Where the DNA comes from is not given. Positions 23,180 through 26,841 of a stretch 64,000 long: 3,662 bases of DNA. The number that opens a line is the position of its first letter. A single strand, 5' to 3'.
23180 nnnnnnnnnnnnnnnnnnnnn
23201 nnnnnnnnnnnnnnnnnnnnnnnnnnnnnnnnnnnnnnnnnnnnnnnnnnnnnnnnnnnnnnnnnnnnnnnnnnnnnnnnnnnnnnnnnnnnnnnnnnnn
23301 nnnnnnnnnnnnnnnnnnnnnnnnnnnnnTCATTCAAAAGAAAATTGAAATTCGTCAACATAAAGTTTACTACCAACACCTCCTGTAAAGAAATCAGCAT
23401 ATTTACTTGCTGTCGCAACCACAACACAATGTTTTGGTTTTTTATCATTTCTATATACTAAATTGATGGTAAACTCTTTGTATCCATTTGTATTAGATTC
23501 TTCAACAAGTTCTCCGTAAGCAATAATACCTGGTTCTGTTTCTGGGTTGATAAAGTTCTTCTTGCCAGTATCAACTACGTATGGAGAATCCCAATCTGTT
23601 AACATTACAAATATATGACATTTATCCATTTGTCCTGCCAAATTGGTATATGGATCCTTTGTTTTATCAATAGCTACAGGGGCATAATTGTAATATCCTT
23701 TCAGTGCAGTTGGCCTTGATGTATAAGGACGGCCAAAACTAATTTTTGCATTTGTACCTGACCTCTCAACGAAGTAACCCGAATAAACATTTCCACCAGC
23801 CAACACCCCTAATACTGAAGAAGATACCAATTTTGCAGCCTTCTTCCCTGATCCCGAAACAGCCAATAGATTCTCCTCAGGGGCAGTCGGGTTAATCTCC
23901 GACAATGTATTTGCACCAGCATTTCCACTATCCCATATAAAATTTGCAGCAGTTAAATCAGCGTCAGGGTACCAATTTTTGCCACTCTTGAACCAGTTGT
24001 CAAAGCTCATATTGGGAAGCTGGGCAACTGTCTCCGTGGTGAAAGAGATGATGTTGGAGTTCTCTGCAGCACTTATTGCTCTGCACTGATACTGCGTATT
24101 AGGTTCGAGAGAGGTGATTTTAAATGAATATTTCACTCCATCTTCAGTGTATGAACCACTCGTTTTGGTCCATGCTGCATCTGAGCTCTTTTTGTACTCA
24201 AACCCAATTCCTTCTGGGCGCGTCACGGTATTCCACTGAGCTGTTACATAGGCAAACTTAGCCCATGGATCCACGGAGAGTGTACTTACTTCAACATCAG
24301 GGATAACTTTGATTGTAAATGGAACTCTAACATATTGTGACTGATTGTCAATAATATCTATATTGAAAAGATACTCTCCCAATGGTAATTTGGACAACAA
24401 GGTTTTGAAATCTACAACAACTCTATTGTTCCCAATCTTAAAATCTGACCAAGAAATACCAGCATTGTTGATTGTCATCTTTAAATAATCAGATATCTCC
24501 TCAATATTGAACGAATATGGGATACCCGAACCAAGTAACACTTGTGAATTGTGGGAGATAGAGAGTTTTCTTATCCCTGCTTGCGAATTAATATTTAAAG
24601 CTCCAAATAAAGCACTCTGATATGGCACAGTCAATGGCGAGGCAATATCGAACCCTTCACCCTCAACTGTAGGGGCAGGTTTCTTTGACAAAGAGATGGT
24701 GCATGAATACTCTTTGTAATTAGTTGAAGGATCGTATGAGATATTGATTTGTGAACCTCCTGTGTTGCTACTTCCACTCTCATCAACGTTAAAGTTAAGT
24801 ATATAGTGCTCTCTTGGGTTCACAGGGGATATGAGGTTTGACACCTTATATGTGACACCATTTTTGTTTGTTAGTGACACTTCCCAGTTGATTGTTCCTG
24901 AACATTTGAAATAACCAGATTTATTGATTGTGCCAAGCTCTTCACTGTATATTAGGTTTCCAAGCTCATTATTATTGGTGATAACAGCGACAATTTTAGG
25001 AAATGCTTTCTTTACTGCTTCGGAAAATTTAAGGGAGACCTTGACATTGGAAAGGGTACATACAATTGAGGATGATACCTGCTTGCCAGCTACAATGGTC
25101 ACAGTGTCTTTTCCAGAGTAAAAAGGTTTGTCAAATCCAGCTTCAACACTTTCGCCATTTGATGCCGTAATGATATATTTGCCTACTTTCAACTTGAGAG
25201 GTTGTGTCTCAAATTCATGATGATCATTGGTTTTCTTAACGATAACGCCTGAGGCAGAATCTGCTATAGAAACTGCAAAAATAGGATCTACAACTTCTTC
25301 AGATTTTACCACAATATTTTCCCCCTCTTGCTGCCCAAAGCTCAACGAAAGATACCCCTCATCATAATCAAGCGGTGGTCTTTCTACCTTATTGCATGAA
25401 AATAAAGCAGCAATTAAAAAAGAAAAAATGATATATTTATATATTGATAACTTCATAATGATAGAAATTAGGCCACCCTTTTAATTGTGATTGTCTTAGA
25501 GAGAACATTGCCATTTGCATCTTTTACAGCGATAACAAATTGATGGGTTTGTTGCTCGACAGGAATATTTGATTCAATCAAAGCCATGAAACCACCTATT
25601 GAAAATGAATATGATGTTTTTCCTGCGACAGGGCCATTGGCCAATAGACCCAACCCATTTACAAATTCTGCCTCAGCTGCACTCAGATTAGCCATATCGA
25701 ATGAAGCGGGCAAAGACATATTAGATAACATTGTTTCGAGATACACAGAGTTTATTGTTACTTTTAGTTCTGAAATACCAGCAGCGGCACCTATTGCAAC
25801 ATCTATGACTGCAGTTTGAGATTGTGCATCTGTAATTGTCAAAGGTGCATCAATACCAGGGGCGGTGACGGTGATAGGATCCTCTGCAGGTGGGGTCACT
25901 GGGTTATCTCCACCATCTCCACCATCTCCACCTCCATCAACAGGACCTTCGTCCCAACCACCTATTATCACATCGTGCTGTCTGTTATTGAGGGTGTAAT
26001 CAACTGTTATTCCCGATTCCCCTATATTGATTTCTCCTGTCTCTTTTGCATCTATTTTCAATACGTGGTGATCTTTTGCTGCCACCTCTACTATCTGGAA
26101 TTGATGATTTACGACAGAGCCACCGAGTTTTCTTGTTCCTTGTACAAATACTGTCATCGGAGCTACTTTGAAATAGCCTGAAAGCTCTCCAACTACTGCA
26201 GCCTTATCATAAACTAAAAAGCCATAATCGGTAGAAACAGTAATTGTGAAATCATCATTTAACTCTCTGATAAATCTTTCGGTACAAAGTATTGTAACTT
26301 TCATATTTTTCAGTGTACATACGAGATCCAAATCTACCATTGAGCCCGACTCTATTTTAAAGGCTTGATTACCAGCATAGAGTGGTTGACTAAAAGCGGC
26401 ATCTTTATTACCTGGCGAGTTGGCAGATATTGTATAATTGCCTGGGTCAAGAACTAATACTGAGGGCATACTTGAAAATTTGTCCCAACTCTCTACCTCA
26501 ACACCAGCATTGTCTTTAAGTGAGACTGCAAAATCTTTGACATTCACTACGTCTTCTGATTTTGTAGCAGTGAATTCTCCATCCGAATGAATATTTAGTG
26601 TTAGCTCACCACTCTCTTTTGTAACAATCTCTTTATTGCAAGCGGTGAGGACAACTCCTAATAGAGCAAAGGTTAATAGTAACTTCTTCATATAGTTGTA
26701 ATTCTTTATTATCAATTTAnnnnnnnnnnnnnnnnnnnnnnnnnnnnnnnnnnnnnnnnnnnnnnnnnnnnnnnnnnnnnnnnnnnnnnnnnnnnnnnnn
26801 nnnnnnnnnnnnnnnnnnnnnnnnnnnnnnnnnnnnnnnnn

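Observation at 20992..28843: Five-gene operon of domain-shuffled surface lipoproteins plus a small beta-barrel: candidate uncharacterised cell-surface system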

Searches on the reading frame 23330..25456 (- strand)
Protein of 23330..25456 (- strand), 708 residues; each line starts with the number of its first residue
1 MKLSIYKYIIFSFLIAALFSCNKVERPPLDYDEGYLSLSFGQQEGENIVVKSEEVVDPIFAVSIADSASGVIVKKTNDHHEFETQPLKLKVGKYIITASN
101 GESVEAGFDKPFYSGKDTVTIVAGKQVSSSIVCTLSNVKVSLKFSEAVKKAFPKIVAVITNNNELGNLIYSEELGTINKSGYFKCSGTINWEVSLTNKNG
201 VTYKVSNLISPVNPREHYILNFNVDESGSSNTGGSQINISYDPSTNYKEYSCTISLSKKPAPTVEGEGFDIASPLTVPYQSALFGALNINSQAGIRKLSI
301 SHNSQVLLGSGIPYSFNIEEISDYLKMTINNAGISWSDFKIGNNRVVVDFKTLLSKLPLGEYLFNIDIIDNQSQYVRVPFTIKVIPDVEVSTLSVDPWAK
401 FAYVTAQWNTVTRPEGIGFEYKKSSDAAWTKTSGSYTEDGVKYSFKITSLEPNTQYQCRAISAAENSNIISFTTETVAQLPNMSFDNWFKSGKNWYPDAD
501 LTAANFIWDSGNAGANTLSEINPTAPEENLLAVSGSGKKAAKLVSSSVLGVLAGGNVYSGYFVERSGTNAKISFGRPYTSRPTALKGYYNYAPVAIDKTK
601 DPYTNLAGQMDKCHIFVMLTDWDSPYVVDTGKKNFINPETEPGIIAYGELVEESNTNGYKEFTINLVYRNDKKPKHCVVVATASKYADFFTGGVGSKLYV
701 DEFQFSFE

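Call 3: search_protein_families(library=pfam, proteins=[window:23330-25456:-], max_evalue=0.1)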
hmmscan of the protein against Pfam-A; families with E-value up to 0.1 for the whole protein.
window:23330-25456:- (708 aa): 4 families
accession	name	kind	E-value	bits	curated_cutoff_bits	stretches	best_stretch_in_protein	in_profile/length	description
PF14900.11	DUF4493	-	8e-42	144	27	1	32-255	1-225/226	Domain of unknown function (DUF4493)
PF13201.12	PCMD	-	9.5e-42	143.8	28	1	484-704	1-232/234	Putative carbohydrate metabolism domain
PF16656.11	Pur_ac_phosph_N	-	1.8e-05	25.6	30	1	404-474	15-93/93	Purple acid Phosphatase, N-terminal domain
PF07198.17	DUF1410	-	0.016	16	25.5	0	433-470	24-60/61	Protein of unknown function (DUF1410)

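Call 4: search_protein_families(library=ncbifam, proteins=[window:23330-25456:-], max_evalue=0.1)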
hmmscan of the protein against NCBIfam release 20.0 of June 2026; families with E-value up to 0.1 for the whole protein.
window:23330-25456:- (708 aa): 0 families

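Call 5: search_solved_structures(query=window:23330-25456:-, max_evalue=1, show_alignments=2)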
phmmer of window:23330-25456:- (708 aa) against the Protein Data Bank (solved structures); distinct sequences matched with E-value up to 1: 2.
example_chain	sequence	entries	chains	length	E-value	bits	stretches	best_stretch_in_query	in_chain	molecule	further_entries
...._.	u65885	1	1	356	3.5e-09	38.9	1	506-704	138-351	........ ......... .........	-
3hbz_A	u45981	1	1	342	6.3e-08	34.8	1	506-705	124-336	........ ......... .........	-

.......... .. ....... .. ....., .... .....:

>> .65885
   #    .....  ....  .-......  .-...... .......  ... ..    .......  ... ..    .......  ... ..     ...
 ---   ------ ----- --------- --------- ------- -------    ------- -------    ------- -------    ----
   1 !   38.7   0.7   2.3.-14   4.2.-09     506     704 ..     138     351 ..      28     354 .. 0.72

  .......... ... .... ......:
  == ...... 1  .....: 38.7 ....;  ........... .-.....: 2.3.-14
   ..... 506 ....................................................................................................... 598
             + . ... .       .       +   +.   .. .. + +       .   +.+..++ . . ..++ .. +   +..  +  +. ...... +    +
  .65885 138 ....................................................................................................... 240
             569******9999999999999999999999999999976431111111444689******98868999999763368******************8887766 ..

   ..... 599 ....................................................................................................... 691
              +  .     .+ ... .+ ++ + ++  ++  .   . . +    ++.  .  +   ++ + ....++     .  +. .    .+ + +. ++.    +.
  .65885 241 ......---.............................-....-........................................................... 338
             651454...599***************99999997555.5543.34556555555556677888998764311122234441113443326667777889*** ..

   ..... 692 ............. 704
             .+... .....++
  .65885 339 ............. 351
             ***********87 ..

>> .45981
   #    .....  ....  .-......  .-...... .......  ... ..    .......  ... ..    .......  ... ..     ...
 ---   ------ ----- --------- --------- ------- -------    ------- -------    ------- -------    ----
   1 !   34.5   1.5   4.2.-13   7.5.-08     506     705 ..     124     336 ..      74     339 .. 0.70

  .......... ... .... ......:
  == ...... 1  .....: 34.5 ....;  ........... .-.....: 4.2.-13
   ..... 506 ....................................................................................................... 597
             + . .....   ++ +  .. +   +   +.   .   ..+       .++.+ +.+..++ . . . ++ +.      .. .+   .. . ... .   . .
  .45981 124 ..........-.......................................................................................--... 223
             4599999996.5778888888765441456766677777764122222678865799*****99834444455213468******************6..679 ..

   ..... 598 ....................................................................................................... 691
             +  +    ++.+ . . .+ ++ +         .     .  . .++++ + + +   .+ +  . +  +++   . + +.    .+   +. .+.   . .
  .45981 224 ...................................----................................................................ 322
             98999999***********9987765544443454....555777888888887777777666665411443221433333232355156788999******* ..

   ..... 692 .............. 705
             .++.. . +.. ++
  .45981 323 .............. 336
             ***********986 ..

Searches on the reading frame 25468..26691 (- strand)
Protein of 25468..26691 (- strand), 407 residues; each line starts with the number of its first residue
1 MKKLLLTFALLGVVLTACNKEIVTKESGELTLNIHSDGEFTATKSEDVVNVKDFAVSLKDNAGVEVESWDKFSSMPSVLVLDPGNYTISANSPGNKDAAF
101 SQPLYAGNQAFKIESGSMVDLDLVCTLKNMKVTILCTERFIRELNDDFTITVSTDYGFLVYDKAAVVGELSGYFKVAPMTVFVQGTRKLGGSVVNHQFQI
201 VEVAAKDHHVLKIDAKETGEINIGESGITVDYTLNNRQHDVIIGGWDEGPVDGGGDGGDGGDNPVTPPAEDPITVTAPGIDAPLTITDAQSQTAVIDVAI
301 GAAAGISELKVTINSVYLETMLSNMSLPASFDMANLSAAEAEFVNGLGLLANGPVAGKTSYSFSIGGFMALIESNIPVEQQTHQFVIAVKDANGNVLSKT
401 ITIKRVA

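Call 3: search_protein_families(library=pfam, proteins=[window:25468-26691:-], max_evalue=0.1)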
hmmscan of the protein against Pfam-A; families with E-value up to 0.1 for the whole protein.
window:25468-26691:- (407 aa): 2 families
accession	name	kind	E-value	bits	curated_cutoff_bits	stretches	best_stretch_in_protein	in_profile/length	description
PF14900.11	DUF4493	-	3.5e-39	135.4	27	1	26-243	1-224/226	Domain of unknown function (DUF4493)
PF16386.10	DUF4995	-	0.082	13.4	28.4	0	2-23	3-24/73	Domain of unknown function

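Call 4: search_protein_families(library=ncbifam, proteins=[window:25468-26691:-], max_evalue=0.1)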
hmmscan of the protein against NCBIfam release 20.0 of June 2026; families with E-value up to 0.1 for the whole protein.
window:25468-26691:- (407 aa): 0 families

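Call 6: search_solved_structures(query=window:25468-26691:-, max_evalue=1)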
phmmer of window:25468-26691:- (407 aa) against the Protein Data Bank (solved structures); distinct sequences matched with E-value up to 1: 3.
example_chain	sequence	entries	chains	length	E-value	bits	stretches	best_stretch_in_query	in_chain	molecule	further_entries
7xro_B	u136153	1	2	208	0.021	17.1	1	76-166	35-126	RipR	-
7v5v_A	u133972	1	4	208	0.021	17.1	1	76-166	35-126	RipR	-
7y5j_A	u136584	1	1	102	0.47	12.7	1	62-102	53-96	Down Syndrome Cell Adhesion Molecules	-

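Call 12: find_homologous_proteins(query=window:25468-26691:-, max_evalue=0.001)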
Query window:25468-26691:- (407 aa): 11 proteins with E <= 0.001 among 8000 candidates.
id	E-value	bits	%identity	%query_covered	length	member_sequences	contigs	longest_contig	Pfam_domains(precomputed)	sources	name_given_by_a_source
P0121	3.9e-263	890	100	100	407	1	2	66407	PF14900.12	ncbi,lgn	-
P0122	2.6e-124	433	51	96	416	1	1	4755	PF14900.12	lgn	-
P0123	4.6e-109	383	48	100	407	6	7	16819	PF14900.12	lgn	-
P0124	1.6e-99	352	54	63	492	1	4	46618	PF14900.12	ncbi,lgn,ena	-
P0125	2.4e-85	305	41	100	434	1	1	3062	PF14900.12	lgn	-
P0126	2.4e-64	236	43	66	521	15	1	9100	PF14900.12,PF13205.13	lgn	-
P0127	3.2e-52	196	34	97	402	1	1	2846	PF14900.12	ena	-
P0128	3.1e-39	153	32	99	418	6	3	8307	PF14900.12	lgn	-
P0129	1.2e-33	135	30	100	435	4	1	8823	PF14900.12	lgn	-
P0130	1.2e-32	132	30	100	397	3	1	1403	PF14900.12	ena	-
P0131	2.2e-32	131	29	100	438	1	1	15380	PF14900.12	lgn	-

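Call 36: predict_structure(alignment_id=A4)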
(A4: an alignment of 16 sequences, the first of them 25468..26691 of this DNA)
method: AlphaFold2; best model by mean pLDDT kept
length: 407 residues; sequences in the alignment: 16
mean_pLDDT: 77.1   pTM: 0.52
mean pLDDT of the five models: 77.1, 77.0, 76.7, 75.2, 74.3
residues with pLDDT >= 90: 108; 70-90: 207; 50-70: 21; < 50: 71
segments of 3 or more residues with pLDDT < 50: 1-24, 41-46, 218-236, 247-268
pLDDT, mean of each block of 10 residues (from residue 1): 42 38 66 78 54 93 92 92 95 85 91 93 89 86 85 86 86 87 81 76 83 65 30 44 49 41 42 85 87 89 92 87 83 87 85 90 90 80 90 84 88
secondary structure, 60 per line:
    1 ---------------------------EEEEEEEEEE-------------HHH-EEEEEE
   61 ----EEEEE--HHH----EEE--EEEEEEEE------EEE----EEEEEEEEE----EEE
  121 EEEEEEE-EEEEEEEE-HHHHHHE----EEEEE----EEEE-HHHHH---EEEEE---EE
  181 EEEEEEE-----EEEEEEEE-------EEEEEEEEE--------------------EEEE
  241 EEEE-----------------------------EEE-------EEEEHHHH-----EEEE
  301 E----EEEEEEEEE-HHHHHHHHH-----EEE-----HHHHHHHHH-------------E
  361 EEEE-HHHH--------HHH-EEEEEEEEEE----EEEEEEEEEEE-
elements in order: E28-37 E55-60 E65-69 E79-81 E84-91 E98-100 E105-113 E118-127 E129-136 H138-143 E149-153 E158-161 H163-167 E171-175 E179-187 E193-200 E208-216 E237-244 E274-276 E284-287 H288-291 E297-301 E306-314 H316-324 E330-332 H338-346 E360-364 H366-369 E382-391 E396-406

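Call 40: fold_search(model_id=the predicted structure, library=pdb)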
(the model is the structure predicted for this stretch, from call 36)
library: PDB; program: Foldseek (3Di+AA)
matches with E <= 10: 1288; with E <= 0.001: 97
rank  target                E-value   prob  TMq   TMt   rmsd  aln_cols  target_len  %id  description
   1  5xyr                  6.9e-08  1.00  0.19  0.08  10.2       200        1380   16  Crystal structure of a serine protease from Streptococcus species (released 2018-08-08)
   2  7edd                  7.7e-08  1.00  0.20  0.08  10.0       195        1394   15  Crystal structure of a serine protease from Streptococcus pyogenes (released 2021-05-12)
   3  5xya                  8.1e-08  1.00  0.19  0.08  10.1       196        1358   15  Crystal structure of a serine protease from Streptococcus species (released 2018-08-08)
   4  4p99_A                1.3e-07  1.00  0.15  0.15  30.7       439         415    9  Ca2+-stabilized adhesin helps an Antarctic bacterium reach out and bind ice (released 2014-06-18)
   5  3gf8                  4.1e-07  1.00  0.30  0.40   8.6       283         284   10  Crystal structure of putative polysaccharide binding proteins (DUF1812) (NP_809975.1) from BACTEROIDES THETAIOTAOMICRON  (released 2009-03-24)
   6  3gld_A                7.6e-07  1.00  0.17  0.20  15.4       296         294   11  Crystal Structure of the Major Pilin from Streptococcus pyogenes E117A mutant (released 2009-06-02)
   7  5irb_A                9.0e-07  0.99  0.15  0.18  32.1       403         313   10  Structural insight into host cell surface retention of a 1.5-MDa bacterial ice-binding adhesin (released 2017-07-19)
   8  4qdg_A                1.0e-06  1.00  0.27  0.35   8.0       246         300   13  Crystal structure of a putative adhesin (BT2657) from Bacteroides thetaiotaomicron VPI-5482 at 2.20 A resolution (PSI  (released 2014-06-11)
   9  5cag                  1.1e-06  1.00  0.30  0.40  11.4       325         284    8  Crystal structure of a putative adhesin (BACOVA_02677) from Bacteroides ovatus ATCC 8483 at 3.00 A resolution (PSI Commu (released 2015-10-14)
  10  6fwv_A                1.2e-06  1.00  0.19  0.16  22.6       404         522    9  The Bacillus anthracis TIE protein (released 2018-08-08)
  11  4qdg_B                1.3e-06  1.00  0.26  0.34   8.0       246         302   12  Crystal structure of a putative adhesin (BT2657) from Bacteroides thetaiotaomicron VPI-5482 at 2.20 A resolution (PSI  (released 2014-06-11)
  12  6fwv_B                1.8e-06  1.00  0.19  0.16  22.6       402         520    8  The Bacillus anthracis TIE protein (released 2018-08-08)
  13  6vjb                  2.2e-06  1.00  0.19  0.08   9.8       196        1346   14  Crystal structure of a catalytically inactive CXC Chemokine-degrading protease SpyCEP from Streptococcus pyogenes (released 2020-04-15)
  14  3gld_C                2.9e-06  1.00  0.17  0.22  13.2       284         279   10  Crystal Structure of the Major Pilin from Streptococcus pyogenes E117A mutant (released 2009-06-02)
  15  3gle_B                3.1e-06  0.99  0.17  0.21  13.9       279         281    9  Crystal Structure of the Major Pilin from Streptococcus pyogenes N168A mutant (released 2009-06-02)
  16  4gpv_A                3.3e-06  1.00  0.32  0.38   6.1       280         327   11  Crystal structure of a putative cell adhesion protein (BACEGG_00536) from Bacteroides eggerthii DSM 20697 at 1.67 A re (released 2012-09-19)
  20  4gpv_B                4.3e-06  1.00  0.32  0.39   6.3       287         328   10  Crystal structure of a putative cell adhesion protein (BACEGG_00536) from Bacteroides eggerthii DSM 20697 at 1.67 A re (released 2012-09-19)
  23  3r4r_A                5.4e-06  1.00  0.31  0.44   7.5       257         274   10  Crystal structure of a fimbrial assembly protein (BDI_3522) from Parabacteroides distasonis ATCC 8503 at 2.38 A resolu (released 2011-03-30)
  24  3pay_B                5.4e-06  1.00  0.29  0.36   9.7       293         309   10  Crystal structure of a putative adhesin (BACOVA_04077) from Bacteroides ovatus at 2.50 A resolution (released 2010-11-10)
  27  3r4r_B                8.9e-06  1.00  0.29  0.41   7.9       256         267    9  Crystal structure of a fimbrial assembly protein (BDI_3522) from Parabacteroides distasonis ATCC 8503 at 2.38 A resolu (released 2011-03-30)
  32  3pay_A                1.2e-05  1.00  0.30  0.38   9.6       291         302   10  Crystal structure of a putative adhesin (BACOVA_04077) from Bacteroides ovatus at 2.50 A resolution (released 2010-11-10)
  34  3t2l                  1.2e-05  1.00  0.30  0.41  11.5       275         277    8  Crystal structure of a Putative cell adhesion protein (BF1858) from Bacteroides fragilis NCTC 9343 at 2.33 A resolution (released 2011-08-10)
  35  4h40_B                1.2e-05  1.00  0.28  0.35  11.8       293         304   12  Crystal structure of a putative cell adhesion protein (BF2867) from Bacteroides fragilis NCTC 9343 at 2.57 A resolutio (released 2012-10-03)
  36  3pay_D                1.3e-05  1.00  0.30  0.38   9.6       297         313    9  Crystal structure of a putative adhesin (BACOVA_04077) from Bacteroides ovatus at 2.50 A resolution (released 2010-11-10)
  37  3pay_C                1.4e-05  1.00  0.33  0.42   9.0       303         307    9  Crystal structure of a putative adhesin (BACOVA_04077) from Bacteroides ovatus at 2.50 A resolution (released 2010-11-10)
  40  5nfi                  2.2e-05  1.00  0.25  0.34   8.9       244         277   14  The fimbrial anchor protein Mfa2 from Porphyromonas gingivalis (released 2018-02-07)
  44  4h40_A                2.6e-05  1.00  0.28  0.36  12.4       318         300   14  Crystal structure of a putative cell adhesion protein (BF2867) from Bacteroides fragilis NCTC 9343 at 2.57 A resolutio (released 2012-10-03)
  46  3ufi                  4.0e-05  1.00  0.26  0.35   9.9       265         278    9  Crystal structure of a putative cell adhesion protein (BACOVA_04980) from Bacteroides ovatus ATCC 8483 at 2.18 A resolut (released 2011-12-14)
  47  3up6_B                4.3e-05  1.00  0.28  0.33  10.3       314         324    7  Crystal structure of a putative cell adhesion protein (BACOVA_04078) from Bacteroides ovatus ATCC 8483 at 2.80 A resol (released 2011-12-21)
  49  3up6_A                7.1e-05  1.00  0.26  0.32  10.4       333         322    7  Crystal structure of a putative cell adhesion protein (BACOVA_04078) from Bacteroides ovatus ATCC 8483 at 2.80 A resol (released 2011-12-21)
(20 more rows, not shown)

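Call 56: search_protein_families(library=pfam, alignment_id=A4, max_evalue=10)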
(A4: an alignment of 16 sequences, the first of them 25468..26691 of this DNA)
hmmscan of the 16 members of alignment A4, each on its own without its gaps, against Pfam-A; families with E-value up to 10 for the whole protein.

A. member 1, window:25468-26691:- (407 aa): 5 families
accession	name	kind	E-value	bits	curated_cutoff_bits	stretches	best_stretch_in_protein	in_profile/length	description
PF14900.11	DUF4493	-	3.5e-39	135.4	27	1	26-243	1-224/226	Domain of unknown function (DUF4493)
PF16386.10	DUF4995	-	0.082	13.4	28.4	1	2-23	3-24/73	Domain of unknown function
PF17963.7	Big_9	-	0.11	13.9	23.6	0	24-65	42-81/89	Bacterial Ig domain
PF20622.4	Big_15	-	0.18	12.1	27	0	158-199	8-47/82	Bacterial Ig domain (Big_16)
PF08139.17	LPAM_1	-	0.53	11.3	20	1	1-19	1-18/18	Prokaryotic membrane lipoprotein lipid attachment site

B. families by the number of members that match (of 16 scanned): 21 families
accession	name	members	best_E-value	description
PF14900.11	DUF4493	16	4.7e-49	Domain of unknown function (DUF4493)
PF17963.7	Big_9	5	0.018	Bacterial Ig domain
PF08139.17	LPAM_1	4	0.012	Prokaryotic membrane lipoprotein lipid attachment site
PF13205.12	Big_5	3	3.6e-06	Bacterial Ig-like domain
PF14344.12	DUF4397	3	0.0019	Domain of unknown function (DUF4397)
PF14262.12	Cthe_2159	1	0.00053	Carbohydrate-binding domain-containing protein Cthe_2159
PF25670.1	Phage_tail_C_2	1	0.022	Phage tail protein C-terminal domain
PF17481.7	Phage_sheath_domII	1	0.033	Phage tail sheath protein beta-sandwich domain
PF24063.1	DUF7363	1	0.073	Domain of unknown function (DUF7363)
PF20585.4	Pectate_lyase_5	1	0.078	Putative pectate lyase-like adhesive domain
PF16386.10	DUF4995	1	0.082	Domain of unknown function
PF22528.1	PRMT_C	1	0.14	Arginine methyltransferase oligomerization subdomain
PF20101.4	DUF6491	1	0.15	Family of unknown function (DUF6491)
PF20622.4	Big_15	1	0.18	Bacterial Ig domain (Big_16)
PF06157.16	DUF973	1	0.19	Protein of unknown function (DUF973)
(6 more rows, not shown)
